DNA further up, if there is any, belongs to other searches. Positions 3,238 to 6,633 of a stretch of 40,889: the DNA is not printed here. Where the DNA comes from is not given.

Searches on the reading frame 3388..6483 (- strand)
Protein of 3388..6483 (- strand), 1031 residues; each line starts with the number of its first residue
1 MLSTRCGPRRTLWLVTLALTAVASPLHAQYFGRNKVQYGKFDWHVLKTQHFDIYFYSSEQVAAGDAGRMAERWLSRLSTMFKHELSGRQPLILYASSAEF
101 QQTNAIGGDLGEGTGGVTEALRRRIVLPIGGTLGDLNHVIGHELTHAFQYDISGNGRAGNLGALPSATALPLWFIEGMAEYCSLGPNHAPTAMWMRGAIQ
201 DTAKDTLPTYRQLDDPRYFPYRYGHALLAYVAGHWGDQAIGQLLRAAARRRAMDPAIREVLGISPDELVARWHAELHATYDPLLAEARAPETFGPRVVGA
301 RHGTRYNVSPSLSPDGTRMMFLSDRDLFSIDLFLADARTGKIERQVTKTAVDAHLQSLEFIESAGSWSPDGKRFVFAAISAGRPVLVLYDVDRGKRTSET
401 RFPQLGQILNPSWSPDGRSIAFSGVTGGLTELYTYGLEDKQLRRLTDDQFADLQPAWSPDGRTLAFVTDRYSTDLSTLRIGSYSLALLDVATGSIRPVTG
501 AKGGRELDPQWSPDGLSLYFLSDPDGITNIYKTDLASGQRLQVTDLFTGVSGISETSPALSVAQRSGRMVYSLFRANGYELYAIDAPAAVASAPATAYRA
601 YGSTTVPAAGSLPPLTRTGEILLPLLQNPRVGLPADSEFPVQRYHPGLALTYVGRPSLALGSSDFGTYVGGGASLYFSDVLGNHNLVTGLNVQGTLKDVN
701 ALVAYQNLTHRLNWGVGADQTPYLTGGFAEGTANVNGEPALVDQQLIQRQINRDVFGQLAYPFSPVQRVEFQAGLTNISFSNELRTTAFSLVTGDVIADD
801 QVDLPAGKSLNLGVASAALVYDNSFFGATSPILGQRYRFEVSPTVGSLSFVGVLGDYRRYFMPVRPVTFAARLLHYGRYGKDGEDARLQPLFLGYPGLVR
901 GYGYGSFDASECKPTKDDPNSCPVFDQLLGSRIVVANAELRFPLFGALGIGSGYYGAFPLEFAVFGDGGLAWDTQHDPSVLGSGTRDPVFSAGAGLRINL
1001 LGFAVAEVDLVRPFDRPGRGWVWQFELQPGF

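Call 45: search_protein_families(library=pfam, proteins=[window:3388-6483:-], max_evalue=0.00001)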
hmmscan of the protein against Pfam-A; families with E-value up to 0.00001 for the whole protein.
window:3388-6483:- (1031 aa): 3 families
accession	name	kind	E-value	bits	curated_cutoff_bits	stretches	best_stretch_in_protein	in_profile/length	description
PF07676.18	PD40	-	3.1e-31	107.1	20.9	1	442-471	1-30/38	WD40-like Beta Propeller Repeat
PF00930.27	DPPIV_N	-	7.2e-11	41.9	22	0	484-545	24-80/354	Dipeptidyl peptidase IV (DPP IV) N-terminal region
PF01103.29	Omp85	-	1.3e-08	35.1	24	1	823-1016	128-308/325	Omp85 superfamily domain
